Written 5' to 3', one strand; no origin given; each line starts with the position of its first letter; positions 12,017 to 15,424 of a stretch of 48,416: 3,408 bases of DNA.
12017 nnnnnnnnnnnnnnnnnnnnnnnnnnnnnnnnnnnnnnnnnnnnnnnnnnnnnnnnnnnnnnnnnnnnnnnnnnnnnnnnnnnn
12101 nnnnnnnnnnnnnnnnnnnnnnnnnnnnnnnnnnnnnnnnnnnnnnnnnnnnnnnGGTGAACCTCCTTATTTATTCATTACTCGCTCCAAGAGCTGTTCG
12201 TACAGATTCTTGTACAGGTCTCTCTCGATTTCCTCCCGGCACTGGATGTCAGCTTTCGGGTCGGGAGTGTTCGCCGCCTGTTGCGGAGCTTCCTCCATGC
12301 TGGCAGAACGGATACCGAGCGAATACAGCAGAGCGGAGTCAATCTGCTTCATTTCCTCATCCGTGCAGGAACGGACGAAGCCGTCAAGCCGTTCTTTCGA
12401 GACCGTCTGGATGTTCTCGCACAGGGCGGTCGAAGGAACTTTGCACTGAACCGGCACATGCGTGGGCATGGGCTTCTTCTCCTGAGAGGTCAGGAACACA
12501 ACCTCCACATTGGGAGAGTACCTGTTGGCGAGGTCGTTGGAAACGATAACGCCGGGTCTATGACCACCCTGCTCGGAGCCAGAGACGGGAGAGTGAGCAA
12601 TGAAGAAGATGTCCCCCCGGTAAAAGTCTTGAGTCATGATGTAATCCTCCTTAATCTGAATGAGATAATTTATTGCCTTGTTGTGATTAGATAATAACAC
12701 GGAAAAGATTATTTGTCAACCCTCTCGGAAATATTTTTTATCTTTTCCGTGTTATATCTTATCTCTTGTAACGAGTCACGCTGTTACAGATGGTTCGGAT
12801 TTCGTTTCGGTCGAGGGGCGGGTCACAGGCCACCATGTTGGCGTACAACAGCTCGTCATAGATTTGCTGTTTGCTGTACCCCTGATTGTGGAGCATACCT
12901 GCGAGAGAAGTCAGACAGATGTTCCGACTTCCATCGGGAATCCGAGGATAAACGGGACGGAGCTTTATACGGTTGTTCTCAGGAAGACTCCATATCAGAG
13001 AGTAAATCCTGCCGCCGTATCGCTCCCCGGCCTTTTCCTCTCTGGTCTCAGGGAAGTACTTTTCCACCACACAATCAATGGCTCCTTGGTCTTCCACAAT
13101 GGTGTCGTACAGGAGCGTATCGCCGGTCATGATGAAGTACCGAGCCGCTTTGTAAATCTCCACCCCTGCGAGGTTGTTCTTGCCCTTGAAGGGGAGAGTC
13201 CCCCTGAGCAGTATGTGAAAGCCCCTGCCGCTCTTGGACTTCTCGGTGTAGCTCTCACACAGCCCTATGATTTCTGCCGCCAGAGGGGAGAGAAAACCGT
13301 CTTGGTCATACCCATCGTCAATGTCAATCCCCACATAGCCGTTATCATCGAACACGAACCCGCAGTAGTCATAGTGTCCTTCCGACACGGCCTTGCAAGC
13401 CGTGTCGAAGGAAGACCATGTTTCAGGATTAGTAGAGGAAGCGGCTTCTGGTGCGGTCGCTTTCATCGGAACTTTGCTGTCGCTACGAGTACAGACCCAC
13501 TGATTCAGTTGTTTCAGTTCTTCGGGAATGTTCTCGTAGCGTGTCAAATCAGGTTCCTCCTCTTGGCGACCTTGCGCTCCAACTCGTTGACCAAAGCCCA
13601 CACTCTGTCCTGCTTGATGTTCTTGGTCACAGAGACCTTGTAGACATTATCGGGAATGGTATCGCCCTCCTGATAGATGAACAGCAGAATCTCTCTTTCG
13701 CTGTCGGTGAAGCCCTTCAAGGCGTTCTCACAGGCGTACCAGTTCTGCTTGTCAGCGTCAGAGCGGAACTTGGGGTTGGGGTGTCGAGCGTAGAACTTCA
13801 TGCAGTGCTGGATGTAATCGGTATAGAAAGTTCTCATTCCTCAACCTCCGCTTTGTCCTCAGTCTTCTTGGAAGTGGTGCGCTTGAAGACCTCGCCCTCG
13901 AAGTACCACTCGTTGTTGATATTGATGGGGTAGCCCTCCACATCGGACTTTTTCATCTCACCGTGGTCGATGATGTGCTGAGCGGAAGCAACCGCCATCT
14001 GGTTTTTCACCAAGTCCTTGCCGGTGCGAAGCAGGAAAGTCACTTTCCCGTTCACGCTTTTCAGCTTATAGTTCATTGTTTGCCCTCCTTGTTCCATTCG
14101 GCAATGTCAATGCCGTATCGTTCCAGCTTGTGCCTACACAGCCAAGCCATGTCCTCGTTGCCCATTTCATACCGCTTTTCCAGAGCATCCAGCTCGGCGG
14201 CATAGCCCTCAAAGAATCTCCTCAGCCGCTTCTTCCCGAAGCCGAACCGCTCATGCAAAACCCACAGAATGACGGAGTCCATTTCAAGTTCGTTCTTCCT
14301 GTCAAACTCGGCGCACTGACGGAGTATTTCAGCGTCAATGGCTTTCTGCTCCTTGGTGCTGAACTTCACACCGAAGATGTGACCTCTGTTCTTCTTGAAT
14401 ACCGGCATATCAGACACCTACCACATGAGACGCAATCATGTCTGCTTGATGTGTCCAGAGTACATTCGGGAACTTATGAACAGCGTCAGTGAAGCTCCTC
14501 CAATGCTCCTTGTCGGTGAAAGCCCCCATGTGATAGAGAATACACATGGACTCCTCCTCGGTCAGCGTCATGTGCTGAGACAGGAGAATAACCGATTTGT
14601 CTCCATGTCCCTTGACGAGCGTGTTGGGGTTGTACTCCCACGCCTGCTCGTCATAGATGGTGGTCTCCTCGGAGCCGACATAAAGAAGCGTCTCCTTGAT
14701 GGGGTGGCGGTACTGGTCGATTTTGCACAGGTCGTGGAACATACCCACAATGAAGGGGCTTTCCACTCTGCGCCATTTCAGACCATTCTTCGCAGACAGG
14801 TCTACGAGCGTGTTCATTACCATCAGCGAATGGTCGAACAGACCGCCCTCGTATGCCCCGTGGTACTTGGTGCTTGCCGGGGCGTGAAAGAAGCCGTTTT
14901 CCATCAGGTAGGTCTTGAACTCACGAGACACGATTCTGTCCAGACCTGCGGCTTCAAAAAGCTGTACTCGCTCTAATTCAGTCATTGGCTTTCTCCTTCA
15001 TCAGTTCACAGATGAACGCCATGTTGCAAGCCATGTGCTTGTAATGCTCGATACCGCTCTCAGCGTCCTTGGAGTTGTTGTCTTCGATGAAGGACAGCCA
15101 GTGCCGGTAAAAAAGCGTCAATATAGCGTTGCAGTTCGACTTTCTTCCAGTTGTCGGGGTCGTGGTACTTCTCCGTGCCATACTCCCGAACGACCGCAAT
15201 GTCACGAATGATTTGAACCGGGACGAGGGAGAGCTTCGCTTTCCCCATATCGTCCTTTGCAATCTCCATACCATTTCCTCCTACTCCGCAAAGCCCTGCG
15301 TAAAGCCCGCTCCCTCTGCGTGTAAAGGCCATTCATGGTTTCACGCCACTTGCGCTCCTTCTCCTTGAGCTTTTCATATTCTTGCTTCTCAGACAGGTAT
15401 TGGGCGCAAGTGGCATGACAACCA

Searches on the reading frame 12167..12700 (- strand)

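Call 42: search_protein_families(library=phrogs, proteins=[window:12167-12700:-], max_evalue=0.001)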
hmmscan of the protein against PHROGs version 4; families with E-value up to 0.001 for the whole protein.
window:12167-12700:- (177 aa): 1 family
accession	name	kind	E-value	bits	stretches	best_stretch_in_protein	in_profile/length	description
phrog_1936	-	moron, auxiliary metabolic gene and host takeover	7.4e-38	131.3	1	21-176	4-182/188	MazF-like growth inhibitor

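Call 88: search_protein_families(library=padloc, proteins=[window:12167-12700:-], max_evalue=0.001)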
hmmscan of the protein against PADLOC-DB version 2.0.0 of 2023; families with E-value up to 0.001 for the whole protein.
window:12167-12700:- (177 aa): 0 families

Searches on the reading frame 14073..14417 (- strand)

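Call 42: search_protein_families(library=phrogs, proteins=[window:14073-14417:-], max_evalue=0.001)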
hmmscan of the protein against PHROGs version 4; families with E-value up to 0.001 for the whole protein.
window:14073-14417:- (114 aa): 1 family
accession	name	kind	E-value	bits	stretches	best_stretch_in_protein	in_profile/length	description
phrog_17690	-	unknown function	0.00056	20.8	1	48-79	68-99/127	-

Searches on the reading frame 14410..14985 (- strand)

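Call 42: search_protein_families(library=phrogs, proteins=[window:14410-14985:-], max_evalue=0.001)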
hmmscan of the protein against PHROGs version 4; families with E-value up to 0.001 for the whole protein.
window:14410-14985:- (191 aa): 2 families
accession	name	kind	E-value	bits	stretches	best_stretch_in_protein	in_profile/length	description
phrog_28876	-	other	2e-33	116.8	1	29-189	31-193/435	metal-dependent phosphohydrolase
phrog_5889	-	unknown function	2e-32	113.5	1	20-187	34-194/242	-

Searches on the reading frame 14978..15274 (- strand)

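Call 42: search_protein_families(library=phrogs, proteins=[window:14978-15274:-], max_evalue=0.001)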
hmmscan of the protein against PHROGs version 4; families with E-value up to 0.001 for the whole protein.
window:14978-15274:- (98 aa): 3 families
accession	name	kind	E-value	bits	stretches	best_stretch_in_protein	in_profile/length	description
phrog_19680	-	unknown function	2.2e-06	28.9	1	57-97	146-185/188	-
phrog_801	-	DNA, RNA and nucleotide metabolism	2.8e-06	28.2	1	56-96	152-191/476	dATP / dGTP pyrophosphohydrolase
phrog_5033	-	lysis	0.0003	21.8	1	55-95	132-171/178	endolysin; inhibits RNA polymerase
